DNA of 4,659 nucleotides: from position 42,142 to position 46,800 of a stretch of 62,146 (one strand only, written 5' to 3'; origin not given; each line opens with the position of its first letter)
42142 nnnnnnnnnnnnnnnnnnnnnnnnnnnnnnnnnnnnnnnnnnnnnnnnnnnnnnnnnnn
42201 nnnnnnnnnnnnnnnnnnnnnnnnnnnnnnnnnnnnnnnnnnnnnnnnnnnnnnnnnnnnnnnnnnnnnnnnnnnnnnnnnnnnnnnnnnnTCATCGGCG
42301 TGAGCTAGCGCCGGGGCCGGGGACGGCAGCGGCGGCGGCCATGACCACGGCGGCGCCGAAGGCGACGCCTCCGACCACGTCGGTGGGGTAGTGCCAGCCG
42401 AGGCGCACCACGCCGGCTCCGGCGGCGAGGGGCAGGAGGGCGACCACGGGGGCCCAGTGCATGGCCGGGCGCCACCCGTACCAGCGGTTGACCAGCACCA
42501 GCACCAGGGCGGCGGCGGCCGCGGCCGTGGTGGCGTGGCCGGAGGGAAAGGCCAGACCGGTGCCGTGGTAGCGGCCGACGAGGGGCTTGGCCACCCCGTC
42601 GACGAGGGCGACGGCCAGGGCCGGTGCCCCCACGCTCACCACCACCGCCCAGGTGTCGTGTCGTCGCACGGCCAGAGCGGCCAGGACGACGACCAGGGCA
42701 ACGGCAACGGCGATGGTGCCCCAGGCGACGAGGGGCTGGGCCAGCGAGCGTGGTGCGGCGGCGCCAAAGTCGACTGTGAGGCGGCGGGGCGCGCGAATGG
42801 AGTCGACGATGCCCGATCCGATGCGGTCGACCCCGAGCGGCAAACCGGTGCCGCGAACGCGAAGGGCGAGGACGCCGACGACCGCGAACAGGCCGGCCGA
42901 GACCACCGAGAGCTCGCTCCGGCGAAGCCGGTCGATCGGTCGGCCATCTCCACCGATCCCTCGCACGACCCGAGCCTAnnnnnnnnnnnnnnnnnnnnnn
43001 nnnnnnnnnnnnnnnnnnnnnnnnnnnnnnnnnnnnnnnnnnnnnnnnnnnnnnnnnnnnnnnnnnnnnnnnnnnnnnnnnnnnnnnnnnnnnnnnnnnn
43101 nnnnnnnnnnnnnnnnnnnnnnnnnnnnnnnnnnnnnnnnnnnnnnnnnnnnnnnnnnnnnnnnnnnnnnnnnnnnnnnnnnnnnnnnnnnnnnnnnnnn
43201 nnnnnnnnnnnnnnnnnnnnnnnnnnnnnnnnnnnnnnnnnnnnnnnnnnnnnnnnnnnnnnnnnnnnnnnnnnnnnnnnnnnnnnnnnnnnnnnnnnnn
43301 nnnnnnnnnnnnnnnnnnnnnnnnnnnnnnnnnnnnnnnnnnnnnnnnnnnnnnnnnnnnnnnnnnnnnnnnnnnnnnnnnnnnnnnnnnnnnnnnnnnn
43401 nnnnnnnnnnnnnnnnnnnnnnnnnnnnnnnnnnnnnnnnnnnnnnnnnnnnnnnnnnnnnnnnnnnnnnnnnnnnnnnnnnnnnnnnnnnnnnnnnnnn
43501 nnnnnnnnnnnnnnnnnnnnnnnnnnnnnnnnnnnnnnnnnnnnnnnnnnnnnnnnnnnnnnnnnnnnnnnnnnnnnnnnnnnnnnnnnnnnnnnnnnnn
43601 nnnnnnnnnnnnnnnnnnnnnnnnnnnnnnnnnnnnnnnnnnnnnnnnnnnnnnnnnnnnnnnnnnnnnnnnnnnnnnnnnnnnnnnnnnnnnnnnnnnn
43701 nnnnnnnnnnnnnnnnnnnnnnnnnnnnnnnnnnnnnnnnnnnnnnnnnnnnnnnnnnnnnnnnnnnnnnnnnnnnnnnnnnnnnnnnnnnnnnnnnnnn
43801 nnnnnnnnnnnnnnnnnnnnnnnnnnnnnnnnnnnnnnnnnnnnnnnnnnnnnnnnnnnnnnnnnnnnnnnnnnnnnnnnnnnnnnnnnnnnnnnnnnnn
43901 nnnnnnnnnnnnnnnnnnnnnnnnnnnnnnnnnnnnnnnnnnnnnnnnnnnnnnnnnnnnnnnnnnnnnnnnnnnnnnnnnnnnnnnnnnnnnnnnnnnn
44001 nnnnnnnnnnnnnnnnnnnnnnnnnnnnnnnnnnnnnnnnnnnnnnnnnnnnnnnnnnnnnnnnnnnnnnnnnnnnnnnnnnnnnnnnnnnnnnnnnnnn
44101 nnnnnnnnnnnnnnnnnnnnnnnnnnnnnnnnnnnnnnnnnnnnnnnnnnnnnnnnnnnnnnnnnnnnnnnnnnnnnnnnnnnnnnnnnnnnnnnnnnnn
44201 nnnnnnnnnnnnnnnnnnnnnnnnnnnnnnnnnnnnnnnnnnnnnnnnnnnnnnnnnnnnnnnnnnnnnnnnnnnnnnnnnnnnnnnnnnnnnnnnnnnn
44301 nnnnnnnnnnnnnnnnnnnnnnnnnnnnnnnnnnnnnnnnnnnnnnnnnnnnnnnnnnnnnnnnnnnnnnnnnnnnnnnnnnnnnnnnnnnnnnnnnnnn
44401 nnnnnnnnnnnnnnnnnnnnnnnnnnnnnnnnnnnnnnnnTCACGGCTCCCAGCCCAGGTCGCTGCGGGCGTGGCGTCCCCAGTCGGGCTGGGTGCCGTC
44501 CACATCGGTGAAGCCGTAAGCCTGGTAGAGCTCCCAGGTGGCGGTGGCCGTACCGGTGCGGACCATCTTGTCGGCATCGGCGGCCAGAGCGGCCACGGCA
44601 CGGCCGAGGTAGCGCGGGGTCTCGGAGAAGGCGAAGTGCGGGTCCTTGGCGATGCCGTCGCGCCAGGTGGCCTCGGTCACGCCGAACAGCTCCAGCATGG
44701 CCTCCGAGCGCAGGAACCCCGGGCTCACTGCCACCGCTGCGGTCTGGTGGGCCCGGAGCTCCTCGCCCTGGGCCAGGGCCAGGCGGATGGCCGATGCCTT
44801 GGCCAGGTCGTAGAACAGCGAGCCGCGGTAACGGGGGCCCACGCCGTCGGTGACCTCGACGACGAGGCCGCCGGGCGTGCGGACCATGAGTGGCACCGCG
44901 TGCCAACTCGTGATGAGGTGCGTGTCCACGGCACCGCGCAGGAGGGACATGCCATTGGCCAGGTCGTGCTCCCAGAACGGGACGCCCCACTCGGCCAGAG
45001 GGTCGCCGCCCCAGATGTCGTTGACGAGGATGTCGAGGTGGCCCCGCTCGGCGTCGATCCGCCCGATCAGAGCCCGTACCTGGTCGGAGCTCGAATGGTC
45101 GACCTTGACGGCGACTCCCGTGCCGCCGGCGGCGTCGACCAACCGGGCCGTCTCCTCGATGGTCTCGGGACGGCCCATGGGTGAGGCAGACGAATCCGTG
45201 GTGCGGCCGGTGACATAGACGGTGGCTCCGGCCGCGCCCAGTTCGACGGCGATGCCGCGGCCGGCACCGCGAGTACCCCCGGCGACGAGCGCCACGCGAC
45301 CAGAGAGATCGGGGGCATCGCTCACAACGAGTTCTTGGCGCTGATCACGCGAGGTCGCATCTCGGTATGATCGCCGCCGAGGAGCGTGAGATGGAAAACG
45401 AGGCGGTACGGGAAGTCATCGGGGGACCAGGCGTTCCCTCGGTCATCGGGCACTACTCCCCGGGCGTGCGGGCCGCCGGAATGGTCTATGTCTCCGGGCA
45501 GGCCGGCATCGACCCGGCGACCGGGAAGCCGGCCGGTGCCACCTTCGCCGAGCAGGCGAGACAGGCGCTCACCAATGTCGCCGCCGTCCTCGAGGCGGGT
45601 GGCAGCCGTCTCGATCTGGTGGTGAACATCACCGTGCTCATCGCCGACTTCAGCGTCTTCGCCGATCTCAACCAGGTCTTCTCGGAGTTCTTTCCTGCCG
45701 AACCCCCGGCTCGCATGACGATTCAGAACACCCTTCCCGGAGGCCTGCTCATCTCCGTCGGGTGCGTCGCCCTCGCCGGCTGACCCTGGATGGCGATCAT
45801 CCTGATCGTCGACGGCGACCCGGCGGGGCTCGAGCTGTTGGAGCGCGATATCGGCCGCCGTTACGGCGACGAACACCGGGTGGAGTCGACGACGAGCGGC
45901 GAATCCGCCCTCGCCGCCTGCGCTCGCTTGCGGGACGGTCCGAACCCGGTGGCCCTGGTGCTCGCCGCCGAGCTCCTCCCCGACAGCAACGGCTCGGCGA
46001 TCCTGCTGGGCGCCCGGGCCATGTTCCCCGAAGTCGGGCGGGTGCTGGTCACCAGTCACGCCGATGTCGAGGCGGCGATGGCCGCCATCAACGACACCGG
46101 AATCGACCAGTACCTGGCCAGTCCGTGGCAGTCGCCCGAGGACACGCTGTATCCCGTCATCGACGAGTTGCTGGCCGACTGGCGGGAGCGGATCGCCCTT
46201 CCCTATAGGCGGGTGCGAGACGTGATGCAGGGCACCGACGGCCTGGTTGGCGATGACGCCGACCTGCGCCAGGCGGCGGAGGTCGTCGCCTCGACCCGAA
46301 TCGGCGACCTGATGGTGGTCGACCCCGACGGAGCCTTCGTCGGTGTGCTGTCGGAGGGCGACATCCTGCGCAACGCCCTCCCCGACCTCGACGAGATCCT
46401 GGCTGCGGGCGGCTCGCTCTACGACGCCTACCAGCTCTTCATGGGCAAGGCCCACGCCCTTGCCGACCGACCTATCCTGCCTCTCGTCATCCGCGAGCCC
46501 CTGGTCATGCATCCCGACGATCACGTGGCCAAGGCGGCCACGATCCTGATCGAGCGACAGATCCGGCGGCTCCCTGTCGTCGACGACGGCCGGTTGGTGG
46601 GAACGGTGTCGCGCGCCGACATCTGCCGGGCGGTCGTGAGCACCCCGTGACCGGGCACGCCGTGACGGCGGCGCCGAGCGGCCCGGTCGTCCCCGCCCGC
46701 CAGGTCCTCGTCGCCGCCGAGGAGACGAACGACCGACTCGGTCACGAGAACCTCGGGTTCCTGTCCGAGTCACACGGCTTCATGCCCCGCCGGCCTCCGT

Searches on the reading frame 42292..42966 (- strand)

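Call 32: search_protein_families(library=pfam, max_evalue=0.00001, proteins=[window:42292-42966:-])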
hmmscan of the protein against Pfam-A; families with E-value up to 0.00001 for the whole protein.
window:42292-42966:- (224 aa): 1 family
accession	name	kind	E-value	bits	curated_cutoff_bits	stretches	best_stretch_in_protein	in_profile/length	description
PF01569.27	PAP2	-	4.1e-12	46.4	27.2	1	137-214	48-124/130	PAP2 superfamily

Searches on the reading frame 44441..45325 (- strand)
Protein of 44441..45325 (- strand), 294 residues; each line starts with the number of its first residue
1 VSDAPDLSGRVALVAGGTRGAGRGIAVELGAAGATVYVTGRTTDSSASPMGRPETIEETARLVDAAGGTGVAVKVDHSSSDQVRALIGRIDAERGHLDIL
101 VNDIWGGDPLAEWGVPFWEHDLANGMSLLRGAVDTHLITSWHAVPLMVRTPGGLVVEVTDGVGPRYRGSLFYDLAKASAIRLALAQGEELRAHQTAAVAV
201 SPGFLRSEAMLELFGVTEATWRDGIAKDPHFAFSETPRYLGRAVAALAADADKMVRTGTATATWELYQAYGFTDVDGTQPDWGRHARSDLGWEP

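Call 32: search_protein_families(library=pfam, max_evalue=0.00001, proteins=[window:44441-45325:-])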
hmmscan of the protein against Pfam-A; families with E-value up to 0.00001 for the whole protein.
window:44441-45325:- (294 aa): 2 families
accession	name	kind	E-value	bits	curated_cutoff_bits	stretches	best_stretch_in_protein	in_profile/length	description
PF00106.31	adh_short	-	1e-17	64.7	26.6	1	10-209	1-186/195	short chain dehydrogenase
PF13561.12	adh_short_C2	-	3.4e-13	50.2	27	1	18-255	5-224/236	Enoyl-(Acyl carrier protein) reductase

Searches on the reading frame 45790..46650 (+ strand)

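Call 32: search_protein_families(library=pfam, max_evalue=0.00001, proteins=[window:45790-46650:+])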
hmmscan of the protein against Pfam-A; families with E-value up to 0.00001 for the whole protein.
window:45790-46650:+ (286 aa): 1 family
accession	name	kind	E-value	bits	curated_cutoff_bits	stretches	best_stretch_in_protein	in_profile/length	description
PF00571.33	CBS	-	7.1e-20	71.5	24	2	234-283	6-56/57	CBS domain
